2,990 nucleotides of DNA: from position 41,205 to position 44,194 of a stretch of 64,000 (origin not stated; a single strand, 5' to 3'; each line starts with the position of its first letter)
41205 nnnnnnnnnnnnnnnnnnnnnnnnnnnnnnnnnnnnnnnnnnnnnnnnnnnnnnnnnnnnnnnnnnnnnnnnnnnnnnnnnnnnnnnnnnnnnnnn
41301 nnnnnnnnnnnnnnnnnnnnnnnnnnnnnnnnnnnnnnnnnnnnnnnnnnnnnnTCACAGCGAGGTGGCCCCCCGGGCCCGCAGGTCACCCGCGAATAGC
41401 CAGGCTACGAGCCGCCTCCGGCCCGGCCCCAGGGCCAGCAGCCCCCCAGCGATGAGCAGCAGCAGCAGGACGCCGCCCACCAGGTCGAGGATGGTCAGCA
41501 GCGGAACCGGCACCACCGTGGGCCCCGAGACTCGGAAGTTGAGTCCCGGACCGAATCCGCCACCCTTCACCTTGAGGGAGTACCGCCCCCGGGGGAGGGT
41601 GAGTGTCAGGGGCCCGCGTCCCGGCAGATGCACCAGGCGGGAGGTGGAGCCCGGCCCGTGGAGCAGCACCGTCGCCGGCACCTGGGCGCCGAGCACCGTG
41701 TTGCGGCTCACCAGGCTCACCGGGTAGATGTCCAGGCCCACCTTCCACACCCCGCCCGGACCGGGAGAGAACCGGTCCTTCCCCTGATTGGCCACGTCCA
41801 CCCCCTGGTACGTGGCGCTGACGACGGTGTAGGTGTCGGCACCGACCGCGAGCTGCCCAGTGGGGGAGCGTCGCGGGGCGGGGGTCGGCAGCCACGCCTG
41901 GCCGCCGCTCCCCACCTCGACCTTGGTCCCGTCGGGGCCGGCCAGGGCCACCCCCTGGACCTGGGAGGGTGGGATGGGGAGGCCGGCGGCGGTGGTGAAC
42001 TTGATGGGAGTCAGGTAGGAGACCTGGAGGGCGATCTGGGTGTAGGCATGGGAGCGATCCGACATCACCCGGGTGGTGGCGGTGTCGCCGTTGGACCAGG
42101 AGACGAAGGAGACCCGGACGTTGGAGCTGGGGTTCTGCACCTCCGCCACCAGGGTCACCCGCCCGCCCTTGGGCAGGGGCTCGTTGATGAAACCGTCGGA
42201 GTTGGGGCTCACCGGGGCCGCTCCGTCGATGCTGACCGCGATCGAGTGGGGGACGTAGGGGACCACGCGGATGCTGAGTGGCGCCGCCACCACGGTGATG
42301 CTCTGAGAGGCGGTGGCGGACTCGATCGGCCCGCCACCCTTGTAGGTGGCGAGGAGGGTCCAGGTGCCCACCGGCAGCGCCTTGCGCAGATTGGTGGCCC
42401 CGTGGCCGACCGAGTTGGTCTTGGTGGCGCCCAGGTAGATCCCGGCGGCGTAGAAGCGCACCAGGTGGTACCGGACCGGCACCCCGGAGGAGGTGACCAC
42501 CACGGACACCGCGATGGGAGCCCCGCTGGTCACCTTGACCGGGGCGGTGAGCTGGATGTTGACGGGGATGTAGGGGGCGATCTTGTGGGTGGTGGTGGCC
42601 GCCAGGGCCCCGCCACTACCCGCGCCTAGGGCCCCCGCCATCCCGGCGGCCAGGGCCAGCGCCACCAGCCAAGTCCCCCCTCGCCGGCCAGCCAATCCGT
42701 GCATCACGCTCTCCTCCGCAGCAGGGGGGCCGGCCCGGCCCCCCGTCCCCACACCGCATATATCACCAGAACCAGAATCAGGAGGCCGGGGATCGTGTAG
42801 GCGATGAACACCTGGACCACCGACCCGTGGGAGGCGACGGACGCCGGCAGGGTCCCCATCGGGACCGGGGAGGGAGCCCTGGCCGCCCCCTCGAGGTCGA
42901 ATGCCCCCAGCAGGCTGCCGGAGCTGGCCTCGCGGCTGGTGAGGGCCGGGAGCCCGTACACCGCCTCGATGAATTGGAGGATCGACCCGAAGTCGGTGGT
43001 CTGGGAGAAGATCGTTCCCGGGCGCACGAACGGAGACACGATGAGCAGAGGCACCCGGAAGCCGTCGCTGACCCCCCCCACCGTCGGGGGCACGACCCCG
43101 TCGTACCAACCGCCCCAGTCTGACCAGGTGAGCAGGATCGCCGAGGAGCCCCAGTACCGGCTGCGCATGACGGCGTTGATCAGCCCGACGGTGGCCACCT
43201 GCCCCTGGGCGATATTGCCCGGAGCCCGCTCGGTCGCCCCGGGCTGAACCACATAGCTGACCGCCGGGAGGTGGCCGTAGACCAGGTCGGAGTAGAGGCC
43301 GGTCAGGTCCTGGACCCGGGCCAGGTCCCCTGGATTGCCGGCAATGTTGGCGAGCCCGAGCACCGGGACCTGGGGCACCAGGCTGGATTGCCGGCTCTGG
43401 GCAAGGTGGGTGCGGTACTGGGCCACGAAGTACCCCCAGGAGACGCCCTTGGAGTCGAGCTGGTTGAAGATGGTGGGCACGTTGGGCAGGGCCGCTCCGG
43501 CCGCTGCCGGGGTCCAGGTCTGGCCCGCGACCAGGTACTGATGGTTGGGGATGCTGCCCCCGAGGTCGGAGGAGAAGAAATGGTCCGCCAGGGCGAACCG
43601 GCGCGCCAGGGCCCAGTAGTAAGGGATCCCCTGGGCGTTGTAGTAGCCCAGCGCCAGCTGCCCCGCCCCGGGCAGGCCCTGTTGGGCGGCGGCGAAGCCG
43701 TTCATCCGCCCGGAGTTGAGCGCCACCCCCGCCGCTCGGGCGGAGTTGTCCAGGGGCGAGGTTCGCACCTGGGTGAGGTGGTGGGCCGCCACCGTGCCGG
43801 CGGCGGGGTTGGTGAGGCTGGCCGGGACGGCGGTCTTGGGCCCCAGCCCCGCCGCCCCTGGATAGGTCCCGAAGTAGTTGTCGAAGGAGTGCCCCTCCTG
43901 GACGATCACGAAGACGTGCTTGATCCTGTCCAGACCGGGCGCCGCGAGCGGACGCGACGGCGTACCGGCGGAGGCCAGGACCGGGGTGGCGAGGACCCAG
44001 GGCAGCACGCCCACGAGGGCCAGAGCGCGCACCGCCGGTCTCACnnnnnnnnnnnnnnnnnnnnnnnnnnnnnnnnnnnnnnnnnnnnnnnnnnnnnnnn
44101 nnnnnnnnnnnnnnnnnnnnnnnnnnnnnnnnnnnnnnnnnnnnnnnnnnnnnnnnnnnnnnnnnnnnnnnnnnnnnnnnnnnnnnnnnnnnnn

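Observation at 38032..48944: One operon joining a sugar-lipid synthase, a flippase, a PMT_2-type transferase and three secreted or anchored proteins, two of them phosphoesterases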

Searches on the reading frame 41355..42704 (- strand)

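Call 7: search_protein_families(library=pfam, proteins=[window:41355-42704:-], max_evalue=0.01)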
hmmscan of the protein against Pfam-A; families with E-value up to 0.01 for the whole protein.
window:41355-42704:- (449 aa): 1 family
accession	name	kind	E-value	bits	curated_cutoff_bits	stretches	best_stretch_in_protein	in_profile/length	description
PF16640.11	Big_3_5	-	3.7e-05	24.6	35.5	1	54-138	4-87/88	Bacterial Ig-like domain (group 3)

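Call 9: search_protein_families(library=ncbifam, proteins=[window:41355-42704:-], max_evalue=0.01)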
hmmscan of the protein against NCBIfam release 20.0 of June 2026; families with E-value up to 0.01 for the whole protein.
window:41355-42704:- (449 aa): 0 families

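Call 58: search_protein_families(library=pfam, proteins=[window:41355-42704:-], max_evalue=1)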
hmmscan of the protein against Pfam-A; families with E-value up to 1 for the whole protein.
window:41355-42704:- (449 aa): 2 families
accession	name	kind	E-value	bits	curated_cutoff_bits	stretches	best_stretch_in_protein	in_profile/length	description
PF16640.11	Big_3_5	-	3.7e-05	24.6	35.5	1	54-138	4-87/88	Bacterial Ig-like domain (group 3)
PF08308.17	PEGA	-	0.025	14.9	20.8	1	362-385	23-47/71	PEGA domain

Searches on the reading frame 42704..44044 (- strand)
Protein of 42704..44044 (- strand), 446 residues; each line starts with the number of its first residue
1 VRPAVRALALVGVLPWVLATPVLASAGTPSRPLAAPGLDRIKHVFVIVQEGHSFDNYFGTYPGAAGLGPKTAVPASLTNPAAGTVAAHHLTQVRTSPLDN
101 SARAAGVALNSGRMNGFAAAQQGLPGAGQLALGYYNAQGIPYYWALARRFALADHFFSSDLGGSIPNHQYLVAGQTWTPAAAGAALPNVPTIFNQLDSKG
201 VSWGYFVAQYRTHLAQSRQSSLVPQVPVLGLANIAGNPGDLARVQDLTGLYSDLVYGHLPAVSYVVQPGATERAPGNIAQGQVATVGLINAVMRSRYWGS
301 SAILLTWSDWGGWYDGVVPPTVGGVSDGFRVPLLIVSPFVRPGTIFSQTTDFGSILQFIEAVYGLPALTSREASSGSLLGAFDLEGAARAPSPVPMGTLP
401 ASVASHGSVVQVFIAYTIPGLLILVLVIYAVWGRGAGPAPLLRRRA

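Call 7: search_protein_families(library=pfam, proteins=[window:42704-44044:-], max_evalue=0.01)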
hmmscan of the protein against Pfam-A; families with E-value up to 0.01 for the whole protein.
window:42704-44044:- (446 aa): 1 family
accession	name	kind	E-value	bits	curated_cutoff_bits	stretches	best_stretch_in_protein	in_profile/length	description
PF04185.19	Phosphoesterase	-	1e-60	206.3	23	1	41-366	1-356/356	Phosphoesterase family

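Call 9: search_protein_families(library=ncbifam, proteins=[window:42704-44044:-], max_evalue=0.01)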
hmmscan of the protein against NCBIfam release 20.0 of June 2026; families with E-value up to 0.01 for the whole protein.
window:42704-44044:- (446 aa): 2 families
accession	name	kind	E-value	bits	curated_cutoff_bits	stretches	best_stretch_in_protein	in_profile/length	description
TIGR03396.1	PC_PLC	equivalog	2.2e-37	128.8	580.25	2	38-321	41-349/688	phosphocholine-specific phospholipase C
TIGR03397.1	acid_phos_Burk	subfamily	4.4e-37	128.4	362.75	2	189-370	265-457/483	acid phosphatase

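Call 23: search_solved_structures(query=window:42704-44044:-, max_evalue=0.001)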
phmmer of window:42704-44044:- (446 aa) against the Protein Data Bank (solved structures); distinct sequences matched with E-value up to 0.001: 6.
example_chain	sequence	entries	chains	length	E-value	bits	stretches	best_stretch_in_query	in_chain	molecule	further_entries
9gy2_A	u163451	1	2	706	3.2e-24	88.9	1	21-325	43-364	phospholipase C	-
2d1g_A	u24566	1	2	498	6.6e-24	87.9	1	245-385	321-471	acid phosphatase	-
8yk5_A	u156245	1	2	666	1.7e-22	83.2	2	37-208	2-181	phospholipase C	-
9gye_A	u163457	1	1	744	1.1e-15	60.8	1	37-176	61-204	phospholipase C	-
8k3g_A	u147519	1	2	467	1.6e-11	47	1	79-321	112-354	Phospholipase C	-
8hav_A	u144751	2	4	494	1e-10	44.4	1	112-207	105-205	Non-specific phospholipase C4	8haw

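Call 43: search_solved_structures(query=window:42704-44044:-, max_evalue=1e-20, show_alignments=2)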
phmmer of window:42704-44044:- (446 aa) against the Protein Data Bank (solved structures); distinct sequences matched with E-value up to 1e-20: 3.
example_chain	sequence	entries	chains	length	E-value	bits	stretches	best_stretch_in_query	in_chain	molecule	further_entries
9gy2_A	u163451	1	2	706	3.2e-24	88.9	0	21-325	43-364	phospholipase C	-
2d1g_A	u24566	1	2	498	6.6e-24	87.9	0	245-385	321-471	acid phosphatase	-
8yk5_A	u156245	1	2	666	1.7e-22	83.2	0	37-208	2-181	phospholipase C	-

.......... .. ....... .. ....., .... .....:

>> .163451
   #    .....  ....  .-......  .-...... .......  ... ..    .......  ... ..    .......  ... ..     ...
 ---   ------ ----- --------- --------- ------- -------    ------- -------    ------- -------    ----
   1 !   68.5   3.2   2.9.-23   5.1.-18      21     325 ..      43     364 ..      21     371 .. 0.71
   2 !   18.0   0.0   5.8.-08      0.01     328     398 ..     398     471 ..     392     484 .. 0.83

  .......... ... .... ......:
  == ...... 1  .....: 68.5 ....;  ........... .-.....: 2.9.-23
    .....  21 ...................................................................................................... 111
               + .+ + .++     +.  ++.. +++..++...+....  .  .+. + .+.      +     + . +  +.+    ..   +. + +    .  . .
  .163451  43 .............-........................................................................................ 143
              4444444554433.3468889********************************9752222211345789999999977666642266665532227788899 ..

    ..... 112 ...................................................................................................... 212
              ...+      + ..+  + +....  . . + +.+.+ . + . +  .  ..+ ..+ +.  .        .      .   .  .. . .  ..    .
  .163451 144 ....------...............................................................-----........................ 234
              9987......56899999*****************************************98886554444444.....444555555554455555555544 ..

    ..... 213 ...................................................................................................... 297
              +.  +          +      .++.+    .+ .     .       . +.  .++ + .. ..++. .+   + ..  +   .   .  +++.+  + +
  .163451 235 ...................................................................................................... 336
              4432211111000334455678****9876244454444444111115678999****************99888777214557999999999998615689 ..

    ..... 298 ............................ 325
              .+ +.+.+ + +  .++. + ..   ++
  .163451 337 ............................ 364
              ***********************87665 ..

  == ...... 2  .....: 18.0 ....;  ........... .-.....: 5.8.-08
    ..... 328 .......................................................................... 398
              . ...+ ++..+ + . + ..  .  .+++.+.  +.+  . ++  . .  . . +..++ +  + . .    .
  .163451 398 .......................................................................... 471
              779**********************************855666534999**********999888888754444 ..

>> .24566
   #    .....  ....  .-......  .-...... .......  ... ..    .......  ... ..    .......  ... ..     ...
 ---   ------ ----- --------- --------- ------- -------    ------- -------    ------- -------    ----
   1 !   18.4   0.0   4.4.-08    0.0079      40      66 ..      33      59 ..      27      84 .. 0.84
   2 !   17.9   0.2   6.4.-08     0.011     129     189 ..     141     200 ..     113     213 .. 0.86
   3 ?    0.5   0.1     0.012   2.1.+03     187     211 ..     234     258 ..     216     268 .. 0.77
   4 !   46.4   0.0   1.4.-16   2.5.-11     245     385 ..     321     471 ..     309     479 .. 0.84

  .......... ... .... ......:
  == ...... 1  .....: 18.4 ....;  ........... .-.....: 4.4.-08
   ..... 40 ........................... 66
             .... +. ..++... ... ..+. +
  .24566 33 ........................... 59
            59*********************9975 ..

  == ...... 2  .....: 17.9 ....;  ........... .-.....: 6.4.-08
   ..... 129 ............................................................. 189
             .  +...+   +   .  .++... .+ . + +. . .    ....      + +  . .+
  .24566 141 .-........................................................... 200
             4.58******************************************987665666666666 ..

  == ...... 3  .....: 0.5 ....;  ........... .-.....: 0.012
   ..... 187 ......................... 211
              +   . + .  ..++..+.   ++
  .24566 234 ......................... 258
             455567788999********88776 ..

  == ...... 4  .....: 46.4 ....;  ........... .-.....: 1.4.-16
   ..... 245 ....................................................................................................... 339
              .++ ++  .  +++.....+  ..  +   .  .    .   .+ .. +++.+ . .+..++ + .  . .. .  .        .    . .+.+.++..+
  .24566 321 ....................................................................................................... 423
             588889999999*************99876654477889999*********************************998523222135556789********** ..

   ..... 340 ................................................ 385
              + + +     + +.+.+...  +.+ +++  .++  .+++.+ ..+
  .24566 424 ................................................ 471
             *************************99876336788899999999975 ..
